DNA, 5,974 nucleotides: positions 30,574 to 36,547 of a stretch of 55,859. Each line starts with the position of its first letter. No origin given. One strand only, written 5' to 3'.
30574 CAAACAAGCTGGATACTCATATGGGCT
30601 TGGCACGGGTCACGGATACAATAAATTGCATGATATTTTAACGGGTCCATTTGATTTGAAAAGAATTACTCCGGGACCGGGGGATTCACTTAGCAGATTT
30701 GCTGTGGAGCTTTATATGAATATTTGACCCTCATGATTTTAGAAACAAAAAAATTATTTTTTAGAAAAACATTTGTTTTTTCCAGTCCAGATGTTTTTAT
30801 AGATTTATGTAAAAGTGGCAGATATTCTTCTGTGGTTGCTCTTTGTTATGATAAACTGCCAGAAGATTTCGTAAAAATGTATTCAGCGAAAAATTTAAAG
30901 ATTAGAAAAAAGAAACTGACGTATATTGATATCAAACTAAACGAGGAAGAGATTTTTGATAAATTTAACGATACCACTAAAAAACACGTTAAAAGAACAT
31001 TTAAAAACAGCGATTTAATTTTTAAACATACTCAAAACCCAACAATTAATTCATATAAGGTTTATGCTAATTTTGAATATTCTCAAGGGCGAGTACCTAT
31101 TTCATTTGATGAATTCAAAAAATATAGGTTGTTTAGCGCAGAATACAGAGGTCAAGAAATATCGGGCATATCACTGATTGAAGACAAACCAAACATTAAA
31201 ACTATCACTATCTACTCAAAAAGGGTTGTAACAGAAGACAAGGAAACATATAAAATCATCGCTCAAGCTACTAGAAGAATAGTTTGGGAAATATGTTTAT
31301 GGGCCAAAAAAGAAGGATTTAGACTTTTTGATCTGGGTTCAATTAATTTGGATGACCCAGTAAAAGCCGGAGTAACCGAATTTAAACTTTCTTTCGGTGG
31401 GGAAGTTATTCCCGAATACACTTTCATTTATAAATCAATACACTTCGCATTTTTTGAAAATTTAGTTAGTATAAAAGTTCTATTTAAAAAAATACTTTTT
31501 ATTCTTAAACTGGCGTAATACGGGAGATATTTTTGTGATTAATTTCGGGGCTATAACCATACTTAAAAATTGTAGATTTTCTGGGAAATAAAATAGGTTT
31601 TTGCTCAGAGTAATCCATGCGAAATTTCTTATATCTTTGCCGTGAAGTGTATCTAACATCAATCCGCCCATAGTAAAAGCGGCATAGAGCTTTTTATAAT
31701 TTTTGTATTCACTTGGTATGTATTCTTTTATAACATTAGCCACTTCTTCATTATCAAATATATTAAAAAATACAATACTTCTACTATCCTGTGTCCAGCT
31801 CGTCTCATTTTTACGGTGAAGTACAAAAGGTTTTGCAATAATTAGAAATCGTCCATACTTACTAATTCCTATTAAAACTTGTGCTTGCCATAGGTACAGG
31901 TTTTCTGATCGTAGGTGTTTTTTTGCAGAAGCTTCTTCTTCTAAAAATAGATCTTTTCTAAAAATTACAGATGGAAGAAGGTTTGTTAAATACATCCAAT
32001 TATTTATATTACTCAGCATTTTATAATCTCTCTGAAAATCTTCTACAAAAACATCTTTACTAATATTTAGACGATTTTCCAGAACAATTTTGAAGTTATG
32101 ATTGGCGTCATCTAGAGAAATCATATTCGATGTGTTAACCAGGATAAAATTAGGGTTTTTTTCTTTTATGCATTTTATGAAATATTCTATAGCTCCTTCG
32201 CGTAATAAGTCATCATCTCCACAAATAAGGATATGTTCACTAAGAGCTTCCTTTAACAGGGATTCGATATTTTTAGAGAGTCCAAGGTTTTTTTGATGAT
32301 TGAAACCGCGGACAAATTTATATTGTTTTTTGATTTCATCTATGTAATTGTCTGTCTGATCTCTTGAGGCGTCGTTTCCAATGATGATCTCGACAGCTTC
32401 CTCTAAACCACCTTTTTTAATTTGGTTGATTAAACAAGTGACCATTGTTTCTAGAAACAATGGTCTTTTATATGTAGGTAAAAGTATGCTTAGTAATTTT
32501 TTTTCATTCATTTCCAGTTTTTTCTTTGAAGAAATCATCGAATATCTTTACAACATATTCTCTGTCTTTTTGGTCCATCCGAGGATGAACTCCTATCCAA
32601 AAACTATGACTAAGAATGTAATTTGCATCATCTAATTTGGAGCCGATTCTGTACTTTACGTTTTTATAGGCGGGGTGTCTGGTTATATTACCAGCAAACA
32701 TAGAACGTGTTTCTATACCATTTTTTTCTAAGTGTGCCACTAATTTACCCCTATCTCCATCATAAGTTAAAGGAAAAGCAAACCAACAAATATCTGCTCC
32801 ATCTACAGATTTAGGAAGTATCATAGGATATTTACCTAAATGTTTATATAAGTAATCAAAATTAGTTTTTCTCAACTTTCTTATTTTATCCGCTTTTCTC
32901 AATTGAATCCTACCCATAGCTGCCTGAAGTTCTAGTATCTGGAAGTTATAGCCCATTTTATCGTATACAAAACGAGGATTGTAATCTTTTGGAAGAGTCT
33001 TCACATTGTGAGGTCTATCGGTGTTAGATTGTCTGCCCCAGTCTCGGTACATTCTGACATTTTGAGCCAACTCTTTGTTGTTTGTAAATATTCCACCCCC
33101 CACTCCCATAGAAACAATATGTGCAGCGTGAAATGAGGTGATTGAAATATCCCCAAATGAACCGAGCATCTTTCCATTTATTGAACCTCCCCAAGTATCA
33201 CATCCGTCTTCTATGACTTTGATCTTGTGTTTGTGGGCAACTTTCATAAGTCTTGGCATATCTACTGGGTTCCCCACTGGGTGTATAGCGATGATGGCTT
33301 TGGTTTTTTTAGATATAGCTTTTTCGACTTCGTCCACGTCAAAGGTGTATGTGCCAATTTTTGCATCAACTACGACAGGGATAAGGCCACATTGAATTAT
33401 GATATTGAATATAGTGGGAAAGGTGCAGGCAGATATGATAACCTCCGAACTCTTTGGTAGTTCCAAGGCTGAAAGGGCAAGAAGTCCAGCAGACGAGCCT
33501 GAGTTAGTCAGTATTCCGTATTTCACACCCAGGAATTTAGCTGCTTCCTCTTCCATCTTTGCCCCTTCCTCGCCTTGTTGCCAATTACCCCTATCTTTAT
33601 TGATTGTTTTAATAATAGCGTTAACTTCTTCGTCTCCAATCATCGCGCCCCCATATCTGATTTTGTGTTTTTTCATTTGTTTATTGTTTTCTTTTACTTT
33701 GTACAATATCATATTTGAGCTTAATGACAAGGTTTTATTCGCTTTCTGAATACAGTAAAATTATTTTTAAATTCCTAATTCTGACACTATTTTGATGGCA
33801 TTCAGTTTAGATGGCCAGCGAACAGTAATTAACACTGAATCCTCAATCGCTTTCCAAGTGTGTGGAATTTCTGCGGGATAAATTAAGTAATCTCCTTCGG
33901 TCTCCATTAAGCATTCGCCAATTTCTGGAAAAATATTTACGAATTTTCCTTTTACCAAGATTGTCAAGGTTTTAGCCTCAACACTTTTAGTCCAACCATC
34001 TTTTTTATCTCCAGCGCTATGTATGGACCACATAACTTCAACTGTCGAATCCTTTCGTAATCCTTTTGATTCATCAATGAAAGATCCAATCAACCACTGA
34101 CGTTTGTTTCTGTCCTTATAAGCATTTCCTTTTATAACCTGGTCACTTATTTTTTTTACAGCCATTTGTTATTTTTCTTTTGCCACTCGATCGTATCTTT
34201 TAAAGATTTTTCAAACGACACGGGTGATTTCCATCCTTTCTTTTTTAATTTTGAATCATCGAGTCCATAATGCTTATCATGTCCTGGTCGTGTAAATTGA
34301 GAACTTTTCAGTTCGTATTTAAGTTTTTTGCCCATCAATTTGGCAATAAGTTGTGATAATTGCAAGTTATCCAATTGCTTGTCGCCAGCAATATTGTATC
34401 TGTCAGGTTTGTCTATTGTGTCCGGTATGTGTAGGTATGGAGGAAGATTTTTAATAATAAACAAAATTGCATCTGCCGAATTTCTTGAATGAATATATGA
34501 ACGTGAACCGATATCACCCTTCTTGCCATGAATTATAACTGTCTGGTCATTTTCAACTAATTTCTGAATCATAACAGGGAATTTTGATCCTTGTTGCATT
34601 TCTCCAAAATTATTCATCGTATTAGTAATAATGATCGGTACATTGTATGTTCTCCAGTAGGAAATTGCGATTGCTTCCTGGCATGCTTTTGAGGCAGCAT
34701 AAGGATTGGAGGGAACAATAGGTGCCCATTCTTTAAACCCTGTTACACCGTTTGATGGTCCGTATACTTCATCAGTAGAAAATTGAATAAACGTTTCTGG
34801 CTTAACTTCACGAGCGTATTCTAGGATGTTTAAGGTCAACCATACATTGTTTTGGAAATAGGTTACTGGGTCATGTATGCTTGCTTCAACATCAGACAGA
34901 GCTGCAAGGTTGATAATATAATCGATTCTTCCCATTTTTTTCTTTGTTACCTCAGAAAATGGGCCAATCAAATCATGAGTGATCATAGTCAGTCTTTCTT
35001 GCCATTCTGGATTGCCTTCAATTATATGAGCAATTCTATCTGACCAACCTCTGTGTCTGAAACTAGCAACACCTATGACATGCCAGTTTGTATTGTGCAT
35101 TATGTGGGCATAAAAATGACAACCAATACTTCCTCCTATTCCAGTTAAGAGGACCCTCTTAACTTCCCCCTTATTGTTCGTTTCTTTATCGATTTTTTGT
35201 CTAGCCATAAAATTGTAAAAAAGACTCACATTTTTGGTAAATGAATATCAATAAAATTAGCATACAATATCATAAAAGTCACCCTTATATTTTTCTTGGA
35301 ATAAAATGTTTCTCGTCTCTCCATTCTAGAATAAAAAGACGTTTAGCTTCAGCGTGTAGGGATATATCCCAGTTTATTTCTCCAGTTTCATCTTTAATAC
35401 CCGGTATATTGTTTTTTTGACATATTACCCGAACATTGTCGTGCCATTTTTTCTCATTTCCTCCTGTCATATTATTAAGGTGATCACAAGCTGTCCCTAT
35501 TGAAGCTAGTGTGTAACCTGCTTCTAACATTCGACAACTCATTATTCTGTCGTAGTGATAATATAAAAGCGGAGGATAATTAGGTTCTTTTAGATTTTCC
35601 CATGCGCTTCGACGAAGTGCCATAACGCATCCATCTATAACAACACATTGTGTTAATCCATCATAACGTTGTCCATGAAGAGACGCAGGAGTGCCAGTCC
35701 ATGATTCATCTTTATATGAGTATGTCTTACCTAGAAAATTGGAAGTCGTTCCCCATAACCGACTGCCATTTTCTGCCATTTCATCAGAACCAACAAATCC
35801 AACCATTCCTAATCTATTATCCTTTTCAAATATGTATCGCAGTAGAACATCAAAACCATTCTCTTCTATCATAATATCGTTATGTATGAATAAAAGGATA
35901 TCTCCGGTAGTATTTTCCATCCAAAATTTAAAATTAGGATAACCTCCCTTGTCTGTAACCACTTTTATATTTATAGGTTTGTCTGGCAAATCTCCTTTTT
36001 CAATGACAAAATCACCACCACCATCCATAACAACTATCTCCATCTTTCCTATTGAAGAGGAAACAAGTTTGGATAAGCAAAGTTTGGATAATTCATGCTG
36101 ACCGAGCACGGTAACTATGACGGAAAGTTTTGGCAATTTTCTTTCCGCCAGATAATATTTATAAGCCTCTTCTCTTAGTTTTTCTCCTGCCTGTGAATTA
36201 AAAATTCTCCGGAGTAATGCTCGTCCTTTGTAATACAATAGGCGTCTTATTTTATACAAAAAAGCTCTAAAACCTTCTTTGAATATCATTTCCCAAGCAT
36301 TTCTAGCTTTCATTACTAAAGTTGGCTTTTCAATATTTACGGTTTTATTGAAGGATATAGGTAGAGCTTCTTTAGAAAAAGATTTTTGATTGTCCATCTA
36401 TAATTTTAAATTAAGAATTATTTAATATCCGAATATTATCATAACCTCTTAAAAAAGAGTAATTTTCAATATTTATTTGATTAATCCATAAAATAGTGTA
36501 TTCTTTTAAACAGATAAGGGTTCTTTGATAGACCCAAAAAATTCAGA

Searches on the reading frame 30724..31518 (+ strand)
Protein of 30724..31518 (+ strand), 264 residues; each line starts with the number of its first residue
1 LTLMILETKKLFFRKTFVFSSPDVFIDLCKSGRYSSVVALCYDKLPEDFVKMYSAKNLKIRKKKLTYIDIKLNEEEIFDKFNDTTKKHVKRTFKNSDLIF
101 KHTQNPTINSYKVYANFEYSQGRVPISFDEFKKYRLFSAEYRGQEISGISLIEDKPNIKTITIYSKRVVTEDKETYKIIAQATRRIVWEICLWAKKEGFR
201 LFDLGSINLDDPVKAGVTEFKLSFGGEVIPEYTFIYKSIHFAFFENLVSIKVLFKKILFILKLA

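Call 59: search_protein_families(library=pfam, proteins=[window:30724-31518:+], max_evalue=0.01)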
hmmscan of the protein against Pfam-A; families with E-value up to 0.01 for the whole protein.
window:30724-31518:+ (264 aa): 1 family
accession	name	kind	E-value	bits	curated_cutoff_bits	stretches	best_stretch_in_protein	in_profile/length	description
PF02388.22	FemAB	-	0.008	15.5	24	0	182-229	336-383/406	FemAB family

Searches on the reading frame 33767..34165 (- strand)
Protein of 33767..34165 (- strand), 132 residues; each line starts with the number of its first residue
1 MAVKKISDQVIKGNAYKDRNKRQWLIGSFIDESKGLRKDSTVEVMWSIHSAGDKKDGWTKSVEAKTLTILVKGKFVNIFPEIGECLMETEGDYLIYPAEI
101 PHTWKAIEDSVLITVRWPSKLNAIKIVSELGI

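Call 3: search_protein_families(library=pfam, proteins=[window:33767-34165:-], max_evalue=0.01)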
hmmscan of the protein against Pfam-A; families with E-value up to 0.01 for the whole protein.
window:33767-34165:- (132 aa): 0 families

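Call 59: search_protein_families(library=pfam, proteins=[window:33767-34165:-], max_evalue=0.01)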
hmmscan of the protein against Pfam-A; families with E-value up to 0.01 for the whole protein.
window:33767-34165:- (132 aa): 0 families

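Call 69: search_solved_structures(query=window:33767-34165:-, max_evalue=1)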
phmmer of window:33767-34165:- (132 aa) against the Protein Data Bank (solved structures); distinct sequences matched with E-value up to 1: 1.
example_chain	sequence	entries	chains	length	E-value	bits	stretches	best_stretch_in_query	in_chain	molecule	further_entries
4hw0_A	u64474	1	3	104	0.13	15.6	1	37-102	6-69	DNA-binding protein Sso10a-2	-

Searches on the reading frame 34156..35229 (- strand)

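Call 3: search_protein_families(library=pfam, proteins=[window:34156-35229:-], max_evalue=0.01)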
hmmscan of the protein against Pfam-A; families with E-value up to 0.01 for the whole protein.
window:34156-35229:- (357 aa): 5 families
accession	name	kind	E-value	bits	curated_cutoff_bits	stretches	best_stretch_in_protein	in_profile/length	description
PF16363.11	GDP_Man_Dehyd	-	3.5e-44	152.1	27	1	27-346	1-332/332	GDP-mannose 4,6 dehydratase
PF01370.27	Epimerase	-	3.4e-40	138.4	20.9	1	26-261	1-227/240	NAD dependent epimerase/dehydratase family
PF02719.21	Polysacc_synt_2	-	2.3e-10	40.6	20.2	1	26-166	1-142/293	Polysaccharide biosynthesis protein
PF04321.23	RmlD_sub_bind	-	1.2e-09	38.1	27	1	25-348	2-283/287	RmlD substrate binding domain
PF07993.18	NAD_binding_4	-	2.1e-05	24.2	20.1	1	61-203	37-203/258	Male sterility protein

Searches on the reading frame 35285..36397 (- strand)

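Call 3: search_protein_families(library=pfam, proteins=[window:35285-36397:-], max_evalue=0.01)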
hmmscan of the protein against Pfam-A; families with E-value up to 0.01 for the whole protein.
window:35285-36397:- (370 aa): 1 family
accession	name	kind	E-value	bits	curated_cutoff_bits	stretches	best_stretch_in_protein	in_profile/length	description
PF13712.12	Glyco_tranf_2_5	-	2.1e-13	50.9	27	1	160-296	49-176/210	Glycosyltransferase like family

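Call 4: search_protein_families(library=ncbifam, proteins=[window:35285-36397:-], max_evalue=0.01)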
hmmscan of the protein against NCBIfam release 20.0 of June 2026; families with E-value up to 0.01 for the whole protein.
window:35285-36397:- (370 aa): 1 family
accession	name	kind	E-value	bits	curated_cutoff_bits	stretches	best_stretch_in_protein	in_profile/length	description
TIGR04283.1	glyco_like_mftF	equivalog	0.0003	20.5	182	1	91-197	1-105/221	TIGR04283 family arsenosugar biosynthesis glycosyltransferase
